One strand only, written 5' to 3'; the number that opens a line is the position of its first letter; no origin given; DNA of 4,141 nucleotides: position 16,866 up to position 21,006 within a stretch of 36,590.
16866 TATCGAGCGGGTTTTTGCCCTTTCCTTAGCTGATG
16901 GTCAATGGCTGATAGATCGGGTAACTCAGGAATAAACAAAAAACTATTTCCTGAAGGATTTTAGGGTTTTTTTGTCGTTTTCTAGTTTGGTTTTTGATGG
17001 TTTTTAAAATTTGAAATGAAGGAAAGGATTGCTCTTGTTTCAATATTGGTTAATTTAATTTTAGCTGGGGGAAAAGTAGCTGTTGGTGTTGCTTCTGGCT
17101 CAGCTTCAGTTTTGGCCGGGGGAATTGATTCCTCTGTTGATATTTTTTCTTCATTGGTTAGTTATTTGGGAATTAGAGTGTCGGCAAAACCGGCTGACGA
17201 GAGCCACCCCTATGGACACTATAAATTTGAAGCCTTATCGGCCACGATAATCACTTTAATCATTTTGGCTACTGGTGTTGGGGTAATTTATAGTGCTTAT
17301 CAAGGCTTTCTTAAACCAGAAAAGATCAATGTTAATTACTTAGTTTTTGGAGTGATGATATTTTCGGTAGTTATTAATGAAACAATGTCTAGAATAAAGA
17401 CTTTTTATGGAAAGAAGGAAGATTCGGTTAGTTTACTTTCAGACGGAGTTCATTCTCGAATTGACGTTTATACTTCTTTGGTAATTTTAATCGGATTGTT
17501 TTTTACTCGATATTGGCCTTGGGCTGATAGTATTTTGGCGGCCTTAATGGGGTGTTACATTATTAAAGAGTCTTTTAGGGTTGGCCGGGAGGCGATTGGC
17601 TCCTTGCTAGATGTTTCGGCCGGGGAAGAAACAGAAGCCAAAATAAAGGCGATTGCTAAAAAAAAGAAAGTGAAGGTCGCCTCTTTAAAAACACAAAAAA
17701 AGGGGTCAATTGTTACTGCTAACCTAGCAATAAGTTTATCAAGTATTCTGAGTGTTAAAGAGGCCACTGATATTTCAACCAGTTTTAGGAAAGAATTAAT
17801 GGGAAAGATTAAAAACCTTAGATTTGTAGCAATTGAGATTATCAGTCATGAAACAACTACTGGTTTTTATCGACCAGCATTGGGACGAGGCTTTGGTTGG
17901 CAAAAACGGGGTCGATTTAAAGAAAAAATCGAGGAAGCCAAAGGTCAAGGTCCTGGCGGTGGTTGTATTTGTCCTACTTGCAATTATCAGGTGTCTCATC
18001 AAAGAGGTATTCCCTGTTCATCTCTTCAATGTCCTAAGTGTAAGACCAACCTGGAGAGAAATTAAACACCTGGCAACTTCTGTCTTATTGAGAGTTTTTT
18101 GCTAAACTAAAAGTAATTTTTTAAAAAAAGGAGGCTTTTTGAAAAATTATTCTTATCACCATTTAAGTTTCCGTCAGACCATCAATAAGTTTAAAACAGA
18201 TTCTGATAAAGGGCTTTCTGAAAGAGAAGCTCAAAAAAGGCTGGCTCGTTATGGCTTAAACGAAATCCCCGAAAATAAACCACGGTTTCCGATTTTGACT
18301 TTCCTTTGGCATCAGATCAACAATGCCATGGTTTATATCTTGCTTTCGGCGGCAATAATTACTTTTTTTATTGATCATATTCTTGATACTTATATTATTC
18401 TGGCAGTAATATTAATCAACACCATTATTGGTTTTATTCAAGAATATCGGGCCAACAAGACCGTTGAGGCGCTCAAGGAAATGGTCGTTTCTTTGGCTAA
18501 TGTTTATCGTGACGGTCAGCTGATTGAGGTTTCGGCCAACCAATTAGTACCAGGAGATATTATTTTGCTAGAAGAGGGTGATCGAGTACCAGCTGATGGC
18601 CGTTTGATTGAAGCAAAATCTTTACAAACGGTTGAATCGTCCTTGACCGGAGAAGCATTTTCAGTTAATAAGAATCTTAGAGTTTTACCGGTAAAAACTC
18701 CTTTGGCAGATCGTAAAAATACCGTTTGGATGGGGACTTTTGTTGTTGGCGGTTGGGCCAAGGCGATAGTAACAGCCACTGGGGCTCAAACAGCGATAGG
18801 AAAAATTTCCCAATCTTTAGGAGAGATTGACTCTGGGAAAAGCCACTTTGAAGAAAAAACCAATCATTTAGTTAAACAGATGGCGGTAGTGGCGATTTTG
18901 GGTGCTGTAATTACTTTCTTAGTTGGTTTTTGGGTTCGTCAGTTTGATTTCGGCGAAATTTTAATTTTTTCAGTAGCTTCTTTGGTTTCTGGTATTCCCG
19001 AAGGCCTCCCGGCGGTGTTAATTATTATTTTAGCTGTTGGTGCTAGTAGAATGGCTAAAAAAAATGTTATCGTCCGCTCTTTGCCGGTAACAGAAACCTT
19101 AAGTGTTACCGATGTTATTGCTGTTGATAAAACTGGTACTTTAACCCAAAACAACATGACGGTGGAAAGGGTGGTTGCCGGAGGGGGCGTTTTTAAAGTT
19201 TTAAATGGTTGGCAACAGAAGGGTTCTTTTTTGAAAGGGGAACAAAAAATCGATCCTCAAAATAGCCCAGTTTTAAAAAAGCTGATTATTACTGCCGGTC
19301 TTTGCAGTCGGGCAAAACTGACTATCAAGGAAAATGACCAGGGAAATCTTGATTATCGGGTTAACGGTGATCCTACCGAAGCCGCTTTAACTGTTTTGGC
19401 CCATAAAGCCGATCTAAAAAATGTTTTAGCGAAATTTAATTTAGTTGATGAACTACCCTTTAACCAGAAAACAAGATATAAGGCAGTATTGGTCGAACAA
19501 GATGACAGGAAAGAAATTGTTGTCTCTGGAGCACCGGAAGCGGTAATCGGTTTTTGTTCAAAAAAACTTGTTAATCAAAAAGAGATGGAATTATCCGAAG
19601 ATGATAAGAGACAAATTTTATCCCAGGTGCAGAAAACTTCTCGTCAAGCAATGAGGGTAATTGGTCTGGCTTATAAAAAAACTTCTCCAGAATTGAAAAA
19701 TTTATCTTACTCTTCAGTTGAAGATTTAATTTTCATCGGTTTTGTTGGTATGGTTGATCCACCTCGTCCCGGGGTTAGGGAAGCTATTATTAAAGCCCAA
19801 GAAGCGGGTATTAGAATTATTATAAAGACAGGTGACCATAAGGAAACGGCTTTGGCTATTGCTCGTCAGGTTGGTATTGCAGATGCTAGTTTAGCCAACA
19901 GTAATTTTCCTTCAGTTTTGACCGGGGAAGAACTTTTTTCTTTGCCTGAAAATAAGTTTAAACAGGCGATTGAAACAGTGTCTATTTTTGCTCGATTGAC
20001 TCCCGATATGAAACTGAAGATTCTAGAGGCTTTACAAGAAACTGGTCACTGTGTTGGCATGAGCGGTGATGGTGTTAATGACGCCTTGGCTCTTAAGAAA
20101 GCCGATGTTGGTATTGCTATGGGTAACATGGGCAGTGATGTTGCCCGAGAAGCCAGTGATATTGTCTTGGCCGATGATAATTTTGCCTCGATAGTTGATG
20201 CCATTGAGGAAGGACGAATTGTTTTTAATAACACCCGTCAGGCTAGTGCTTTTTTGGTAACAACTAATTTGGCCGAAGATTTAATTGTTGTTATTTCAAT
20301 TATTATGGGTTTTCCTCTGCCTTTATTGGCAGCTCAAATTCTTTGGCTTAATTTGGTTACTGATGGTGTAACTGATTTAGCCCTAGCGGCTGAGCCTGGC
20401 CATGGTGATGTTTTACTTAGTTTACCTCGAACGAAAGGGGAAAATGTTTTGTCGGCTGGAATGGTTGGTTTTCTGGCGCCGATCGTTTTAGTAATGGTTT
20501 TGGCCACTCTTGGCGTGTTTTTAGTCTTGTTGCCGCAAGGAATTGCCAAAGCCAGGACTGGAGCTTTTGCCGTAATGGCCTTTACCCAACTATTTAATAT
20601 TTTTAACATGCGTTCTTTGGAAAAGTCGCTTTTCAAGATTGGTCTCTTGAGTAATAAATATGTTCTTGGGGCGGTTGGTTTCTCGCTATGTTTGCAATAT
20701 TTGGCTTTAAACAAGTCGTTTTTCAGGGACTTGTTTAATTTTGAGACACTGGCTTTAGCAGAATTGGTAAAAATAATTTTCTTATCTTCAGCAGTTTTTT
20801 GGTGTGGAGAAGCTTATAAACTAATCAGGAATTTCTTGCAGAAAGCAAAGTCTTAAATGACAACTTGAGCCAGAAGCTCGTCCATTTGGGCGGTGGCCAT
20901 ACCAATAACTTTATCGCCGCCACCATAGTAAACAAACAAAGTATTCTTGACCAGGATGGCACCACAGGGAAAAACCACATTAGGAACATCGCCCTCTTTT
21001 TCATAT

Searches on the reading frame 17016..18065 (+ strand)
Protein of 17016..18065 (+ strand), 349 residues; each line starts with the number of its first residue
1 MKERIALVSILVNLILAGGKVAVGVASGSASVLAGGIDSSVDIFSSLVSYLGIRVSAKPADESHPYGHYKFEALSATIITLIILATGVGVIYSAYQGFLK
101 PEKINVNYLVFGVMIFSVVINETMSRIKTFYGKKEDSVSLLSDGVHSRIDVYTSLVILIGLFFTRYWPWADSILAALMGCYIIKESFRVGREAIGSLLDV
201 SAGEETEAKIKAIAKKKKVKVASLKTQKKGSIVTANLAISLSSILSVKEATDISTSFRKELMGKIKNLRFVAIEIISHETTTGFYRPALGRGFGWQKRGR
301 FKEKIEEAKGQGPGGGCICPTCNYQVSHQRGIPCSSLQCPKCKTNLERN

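Call 34: find_encoding_contigs(protein=window:17016-18065:+, flank=10000, max_places=10)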
Protein window:17016-18065:+ (349 aa): 1 contig read that carries it; 1 place shown.
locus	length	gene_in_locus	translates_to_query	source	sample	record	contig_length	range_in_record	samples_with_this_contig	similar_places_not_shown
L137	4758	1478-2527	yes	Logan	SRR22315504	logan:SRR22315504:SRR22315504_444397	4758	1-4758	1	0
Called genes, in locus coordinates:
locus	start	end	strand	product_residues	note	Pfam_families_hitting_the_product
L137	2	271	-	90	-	?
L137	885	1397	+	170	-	-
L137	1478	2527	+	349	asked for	PF01545:Cation_efflux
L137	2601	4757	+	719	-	?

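Call 39: search_protein_families(library=pfam, proteins=[window:17016-18065:+], max_evalue=0.0001)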
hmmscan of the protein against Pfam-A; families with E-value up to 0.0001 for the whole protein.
window:17016-18065:+ (349 aa): 1 family
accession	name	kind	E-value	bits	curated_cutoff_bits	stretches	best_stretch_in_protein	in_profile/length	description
PF01545.26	Cation_efflux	-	6.8e-46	157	26.6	1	7-198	2-198/198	Cation efflux family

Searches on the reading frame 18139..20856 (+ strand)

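Call 39: search_protein_families(library=pfam, proteins=[window:18139-20856:+], max_evalue=0.0001)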
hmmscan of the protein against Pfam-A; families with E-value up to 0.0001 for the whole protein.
window:18139-20856:+ (905 aa): 6 families
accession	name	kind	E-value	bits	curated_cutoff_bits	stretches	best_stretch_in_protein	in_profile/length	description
PF00122.25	E1-E2_ATPase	-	2.9e-48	164.2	28.1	1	117-308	4-181/181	E1-E2 ATPase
PF00689.26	Cation_ATPase_C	-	2.9e-40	138.3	27.3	1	726-896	1-175/175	Cation transporting ATPase, C-terminus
PF00690.31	Cation_ATPase_N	-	9.5e-20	70.5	20.4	1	6-74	1-68/69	Cation transporter/ATPase, N-terminus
PF00702.32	Hydrolase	-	2e-18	67.9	26.4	1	325-656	2-191/191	haloacid dehalogenase-like hydrolase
PF13246.12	Cation_ATPase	-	3.4e-15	56.3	21.7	1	388-475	2-90/91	Cation transport ATPase (P-type)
PF08282.18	Hydrolase_3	-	1.2e-05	25.6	20.9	0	642-689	209-255/255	haloacid dehalogenase-like hydrolase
